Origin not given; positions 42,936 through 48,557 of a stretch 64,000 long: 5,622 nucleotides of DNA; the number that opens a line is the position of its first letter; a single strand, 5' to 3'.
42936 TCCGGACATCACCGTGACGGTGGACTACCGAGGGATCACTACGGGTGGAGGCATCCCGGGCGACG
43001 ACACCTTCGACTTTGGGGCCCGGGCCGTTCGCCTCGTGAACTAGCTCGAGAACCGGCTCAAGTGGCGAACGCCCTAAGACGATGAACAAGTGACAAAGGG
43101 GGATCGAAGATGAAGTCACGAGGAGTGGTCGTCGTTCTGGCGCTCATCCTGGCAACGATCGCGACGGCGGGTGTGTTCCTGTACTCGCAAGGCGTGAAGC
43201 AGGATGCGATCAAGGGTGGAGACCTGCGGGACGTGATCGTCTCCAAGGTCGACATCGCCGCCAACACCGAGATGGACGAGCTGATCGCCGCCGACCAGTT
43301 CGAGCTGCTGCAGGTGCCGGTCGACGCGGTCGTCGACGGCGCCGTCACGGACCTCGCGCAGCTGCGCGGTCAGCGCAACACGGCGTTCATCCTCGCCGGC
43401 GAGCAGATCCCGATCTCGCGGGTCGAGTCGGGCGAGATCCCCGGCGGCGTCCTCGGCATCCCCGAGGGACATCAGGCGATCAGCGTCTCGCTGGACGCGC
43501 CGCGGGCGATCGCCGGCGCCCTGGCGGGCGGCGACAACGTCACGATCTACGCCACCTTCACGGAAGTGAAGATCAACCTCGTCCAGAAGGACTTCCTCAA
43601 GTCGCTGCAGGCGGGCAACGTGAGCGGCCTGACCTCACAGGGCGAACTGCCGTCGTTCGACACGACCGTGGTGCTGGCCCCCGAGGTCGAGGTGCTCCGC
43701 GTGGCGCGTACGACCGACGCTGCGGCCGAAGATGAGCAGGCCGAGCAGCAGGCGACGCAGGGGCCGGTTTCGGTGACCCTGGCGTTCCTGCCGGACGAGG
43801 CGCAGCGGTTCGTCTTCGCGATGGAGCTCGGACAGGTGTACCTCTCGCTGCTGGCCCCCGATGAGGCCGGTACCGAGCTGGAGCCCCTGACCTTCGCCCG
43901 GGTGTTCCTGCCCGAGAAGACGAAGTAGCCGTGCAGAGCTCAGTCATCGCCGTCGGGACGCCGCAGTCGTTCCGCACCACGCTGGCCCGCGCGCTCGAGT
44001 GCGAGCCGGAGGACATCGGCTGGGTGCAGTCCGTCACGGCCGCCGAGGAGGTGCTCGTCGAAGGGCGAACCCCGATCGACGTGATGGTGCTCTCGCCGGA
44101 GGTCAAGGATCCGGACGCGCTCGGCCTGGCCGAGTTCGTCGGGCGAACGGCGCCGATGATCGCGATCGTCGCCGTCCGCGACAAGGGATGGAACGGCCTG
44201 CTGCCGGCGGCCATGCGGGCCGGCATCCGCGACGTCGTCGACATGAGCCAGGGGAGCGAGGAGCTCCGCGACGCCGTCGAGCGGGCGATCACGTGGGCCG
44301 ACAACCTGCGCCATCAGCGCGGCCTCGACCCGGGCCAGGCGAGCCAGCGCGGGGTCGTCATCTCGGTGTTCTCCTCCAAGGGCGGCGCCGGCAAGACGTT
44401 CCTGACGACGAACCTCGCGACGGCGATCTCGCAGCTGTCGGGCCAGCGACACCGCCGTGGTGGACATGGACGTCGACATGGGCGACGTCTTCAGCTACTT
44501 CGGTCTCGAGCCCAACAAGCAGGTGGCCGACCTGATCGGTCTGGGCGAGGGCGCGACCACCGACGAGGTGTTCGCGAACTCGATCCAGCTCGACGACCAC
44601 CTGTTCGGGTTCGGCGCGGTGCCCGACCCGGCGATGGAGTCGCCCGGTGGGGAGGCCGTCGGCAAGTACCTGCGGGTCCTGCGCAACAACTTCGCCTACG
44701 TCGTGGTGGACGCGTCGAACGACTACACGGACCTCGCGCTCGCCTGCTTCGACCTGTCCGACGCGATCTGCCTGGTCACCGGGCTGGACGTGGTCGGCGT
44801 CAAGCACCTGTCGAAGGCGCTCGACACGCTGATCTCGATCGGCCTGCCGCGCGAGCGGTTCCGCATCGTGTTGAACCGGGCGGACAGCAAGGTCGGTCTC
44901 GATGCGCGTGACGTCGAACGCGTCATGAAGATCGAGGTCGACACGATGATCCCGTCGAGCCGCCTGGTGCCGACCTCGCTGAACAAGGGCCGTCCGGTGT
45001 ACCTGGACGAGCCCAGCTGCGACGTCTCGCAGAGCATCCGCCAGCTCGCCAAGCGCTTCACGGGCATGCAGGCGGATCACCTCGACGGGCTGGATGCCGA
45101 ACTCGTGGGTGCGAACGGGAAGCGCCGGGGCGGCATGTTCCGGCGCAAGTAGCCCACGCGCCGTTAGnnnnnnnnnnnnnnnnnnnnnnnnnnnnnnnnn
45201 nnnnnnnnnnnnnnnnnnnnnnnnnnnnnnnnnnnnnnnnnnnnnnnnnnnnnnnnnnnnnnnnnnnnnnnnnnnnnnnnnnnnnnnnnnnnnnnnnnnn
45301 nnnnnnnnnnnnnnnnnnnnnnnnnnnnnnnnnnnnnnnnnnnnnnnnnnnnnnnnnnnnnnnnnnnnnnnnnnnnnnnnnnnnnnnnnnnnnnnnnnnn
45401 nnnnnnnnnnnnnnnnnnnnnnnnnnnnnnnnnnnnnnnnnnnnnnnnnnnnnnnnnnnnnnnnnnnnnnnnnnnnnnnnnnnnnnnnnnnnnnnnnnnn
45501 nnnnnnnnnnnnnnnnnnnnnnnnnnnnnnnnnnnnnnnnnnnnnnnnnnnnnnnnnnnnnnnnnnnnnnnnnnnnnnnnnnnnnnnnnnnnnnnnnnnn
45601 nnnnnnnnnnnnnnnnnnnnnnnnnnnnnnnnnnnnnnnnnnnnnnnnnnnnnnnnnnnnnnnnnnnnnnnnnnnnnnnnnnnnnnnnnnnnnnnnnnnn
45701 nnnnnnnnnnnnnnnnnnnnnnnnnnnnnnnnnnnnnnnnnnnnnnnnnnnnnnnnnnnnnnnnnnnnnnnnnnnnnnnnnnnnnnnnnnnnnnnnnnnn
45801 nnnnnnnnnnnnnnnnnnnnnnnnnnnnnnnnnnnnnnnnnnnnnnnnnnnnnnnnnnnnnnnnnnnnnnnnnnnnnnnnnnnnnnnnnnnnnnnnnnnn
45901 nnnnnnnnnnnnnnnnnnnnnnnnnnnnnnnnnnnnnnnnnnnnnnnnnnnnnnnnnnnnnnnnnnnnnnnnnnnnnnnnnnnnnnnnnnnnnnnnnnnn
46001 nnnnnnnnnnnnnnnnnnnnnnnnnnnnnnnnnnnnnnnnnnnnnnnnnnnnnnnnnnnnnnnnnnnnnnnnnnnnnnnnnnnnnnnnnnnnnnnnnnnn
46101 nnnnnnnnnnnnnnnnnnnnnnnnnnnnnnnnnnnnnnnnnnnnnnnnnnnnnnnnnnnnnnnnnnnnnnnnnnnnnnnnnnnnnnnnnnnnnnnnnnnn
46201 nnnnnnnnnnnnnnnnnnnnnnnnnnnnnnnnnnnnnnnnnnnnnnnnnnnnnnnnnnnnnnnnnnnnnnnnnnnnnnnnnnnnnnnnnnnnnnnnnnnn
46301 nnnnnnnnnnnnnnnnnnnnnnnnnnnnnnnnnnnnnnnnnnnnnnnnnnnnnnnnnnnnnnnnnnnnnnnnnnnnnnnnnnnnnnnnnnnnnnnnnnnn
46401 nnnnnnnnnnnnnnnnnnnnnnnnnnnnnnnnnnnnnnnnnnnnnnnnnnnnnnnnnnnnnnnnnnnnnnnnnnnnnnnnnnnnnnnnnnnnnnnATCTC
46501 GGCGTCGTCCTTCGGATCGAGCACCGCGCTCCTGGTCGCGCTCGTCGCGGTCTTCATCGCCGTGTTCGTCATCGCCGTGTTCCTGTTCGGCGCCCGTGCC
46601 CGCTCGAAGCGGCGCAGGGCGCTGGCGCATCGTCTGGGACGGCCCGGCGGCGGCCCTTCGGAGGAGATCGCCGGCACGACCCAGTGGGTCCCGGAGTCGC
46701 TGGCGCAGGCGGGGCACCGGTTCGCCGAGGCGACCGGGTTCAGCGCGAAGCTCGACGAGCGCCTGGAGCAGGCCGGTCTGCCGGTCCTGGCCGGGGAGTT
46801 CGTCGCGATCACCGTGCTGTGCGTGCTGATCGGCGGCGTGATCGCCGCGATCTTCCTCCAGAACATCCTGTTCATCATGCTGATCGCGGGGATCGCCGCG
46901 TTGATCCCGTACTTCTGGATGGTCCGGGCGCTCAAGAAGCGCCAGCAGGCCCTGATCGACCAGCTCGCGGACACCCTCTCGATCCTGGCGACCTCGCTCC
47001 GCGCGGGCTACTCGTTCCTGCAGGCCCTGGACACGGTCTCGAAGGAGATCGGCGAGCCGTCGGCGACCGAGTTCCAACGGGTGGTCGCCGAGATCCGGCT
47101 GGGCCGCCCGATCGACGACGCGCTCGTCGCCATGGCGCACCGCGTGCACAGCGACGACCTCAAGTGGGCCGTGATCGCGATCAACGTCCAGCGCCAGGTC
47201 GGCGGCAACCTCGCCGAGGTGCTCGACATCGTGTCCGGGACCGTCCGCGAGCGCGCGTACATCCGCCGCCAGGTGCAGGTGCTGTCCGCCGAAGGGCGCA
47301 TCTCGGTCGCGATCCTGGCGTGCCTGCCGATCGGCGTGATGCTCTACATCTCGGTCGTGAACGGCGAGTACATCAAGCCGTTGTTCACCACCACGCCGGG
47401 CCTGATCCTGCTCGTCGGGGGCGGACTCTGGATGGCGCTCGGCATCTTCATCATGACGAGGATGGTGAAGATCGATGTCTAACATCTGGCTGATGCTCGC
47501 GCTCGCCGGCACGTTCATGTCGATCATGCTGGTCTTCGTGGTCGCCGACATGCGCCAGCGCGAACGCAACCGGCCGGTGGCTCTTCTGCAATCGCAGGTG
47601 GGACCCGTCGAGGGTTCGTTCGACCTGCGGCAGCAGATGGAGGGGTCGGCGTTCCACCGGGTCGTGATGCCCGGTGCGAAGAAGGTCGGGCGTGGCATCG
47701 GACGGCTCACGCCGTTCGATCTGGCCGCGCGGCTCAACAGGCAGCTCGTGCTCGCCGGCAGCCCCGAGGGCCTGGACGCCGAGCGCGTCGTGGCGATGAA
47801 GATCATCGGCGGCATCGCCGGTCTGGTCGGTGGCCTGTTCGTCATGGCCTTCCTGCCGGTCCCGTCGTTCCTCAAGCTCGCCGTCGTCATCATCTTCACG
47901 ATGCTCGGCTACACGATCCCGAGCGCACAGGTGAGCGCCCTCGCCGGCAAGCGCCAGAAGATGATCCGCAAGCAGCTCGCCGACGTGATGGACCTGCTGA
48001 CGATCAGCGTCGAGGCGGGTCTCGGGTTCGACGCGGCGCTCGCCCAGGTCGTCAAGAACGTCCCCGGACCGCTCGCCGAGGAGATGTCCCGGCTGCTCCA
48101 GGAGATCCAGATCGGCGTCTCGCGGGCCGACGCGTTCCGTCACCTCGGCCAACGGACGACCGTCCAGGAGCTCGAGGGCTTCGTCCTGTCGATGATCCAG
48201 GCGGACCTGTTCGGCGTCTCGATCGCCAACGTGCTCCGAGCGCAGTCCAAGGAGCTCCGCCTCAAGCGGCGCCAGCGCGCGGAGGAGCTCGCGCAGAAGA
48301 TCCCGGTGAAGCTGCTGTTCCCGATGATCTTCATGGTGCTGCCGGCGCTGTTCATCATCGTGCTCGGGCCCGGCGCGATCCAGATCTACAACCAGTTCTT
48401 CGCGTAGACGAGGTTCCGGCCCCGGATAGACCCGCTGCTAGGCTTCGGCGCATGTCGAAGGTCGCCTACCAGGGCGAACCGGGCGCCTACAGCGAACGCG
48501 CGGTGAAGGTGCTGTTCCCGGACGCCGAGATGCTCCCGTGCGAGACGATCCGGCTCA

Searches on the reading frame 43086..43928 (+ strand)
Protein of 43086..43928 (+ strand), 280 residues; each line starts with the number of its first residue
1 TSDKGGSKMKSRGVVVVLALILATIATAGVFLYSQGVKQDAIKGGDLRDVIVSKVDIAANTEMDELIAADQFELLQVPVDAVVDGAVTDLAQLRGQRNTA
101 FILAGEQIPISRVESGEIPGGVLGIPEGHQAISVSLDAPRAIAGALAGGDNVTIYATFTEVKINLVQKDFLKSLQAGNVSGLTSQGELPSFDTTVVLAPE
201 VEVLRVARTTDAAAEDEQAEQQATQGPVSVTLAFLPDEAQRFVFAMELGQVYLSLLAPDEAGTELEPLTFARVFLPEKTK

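Call 23: search_protein_families(library=pfam, max_evalue=0.0001, proteins=[window:43086-43928:+])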
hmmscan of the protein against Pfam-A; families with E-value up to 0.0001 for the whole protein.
window:43086-43928:+ (280 aa): 1 family
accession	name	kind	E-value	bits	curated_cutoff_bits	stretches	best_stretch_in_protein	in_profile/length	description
PF16976.10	RcpC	-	3e-14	53.4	28.8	1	125-255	7-113/114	Flp pilus assembly protein RcpC/CpaB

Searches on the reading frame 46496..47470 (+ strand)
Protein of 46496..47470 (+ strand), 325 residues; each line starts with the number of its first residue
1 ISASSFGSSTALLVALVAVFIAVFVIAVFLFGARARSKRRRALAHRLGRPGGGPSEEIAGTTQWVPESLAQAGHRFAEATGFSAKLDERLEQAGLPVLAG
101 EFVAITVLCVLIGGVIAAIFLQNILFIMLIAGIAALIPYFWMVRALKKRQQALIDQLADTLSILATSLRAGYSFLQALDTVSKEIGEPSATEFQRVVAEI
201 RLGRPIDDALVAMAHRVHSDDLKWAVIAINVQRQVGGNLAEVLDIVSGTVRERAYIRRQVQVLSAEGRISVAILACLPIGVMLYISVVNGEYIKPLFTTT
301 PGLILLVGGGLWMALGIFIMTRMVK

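Call 67: search_protein_families(library=pfam, max_evalue=0.001, proteins=[window:46496-47470:+])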
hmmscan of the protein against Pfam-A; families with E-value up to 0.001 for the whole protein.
window:46496-47470:+ (325 aa): 1 family
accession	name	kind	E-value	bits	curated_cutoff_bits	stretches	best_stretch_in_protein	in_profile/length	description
PF00482.28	T2SSF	-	2e-19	70.2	25.2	1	161-285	2-123/125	Type II secretion system (T2SS), protein F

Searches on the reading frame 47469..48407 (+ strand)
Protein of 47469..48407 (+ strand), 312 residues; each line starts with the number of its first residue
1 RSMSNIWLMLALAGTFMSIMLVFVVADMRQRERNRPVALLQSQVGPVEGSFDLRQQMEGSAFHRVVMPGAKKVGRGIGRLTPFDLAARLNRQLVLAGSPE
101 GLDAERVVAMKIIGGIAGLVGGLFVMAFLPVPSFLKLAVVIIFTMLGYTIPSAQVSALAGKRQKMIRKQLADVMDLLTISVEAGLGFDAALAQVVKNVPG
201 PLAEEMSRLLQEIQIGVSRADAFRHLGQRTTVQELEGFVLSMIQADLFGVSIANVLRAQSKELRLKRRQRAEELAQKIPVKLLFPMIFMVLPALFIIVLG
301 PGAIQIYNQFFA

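Call 23: search_protein_families(library=pfam, max_evalue=0.0001, proteins=[window:47469-48407:+])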
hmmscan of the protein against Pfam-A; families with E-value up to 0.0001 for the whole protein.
window:47469-48407:+ (312 aa): 1 family
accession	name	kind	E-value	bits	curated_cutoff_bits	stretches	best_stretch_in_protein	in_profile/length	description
PF00482.28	T2SSF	-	5.2e-20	72.1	25.2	1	175-299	3-124/125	Type II secretion system (T2SS), protein F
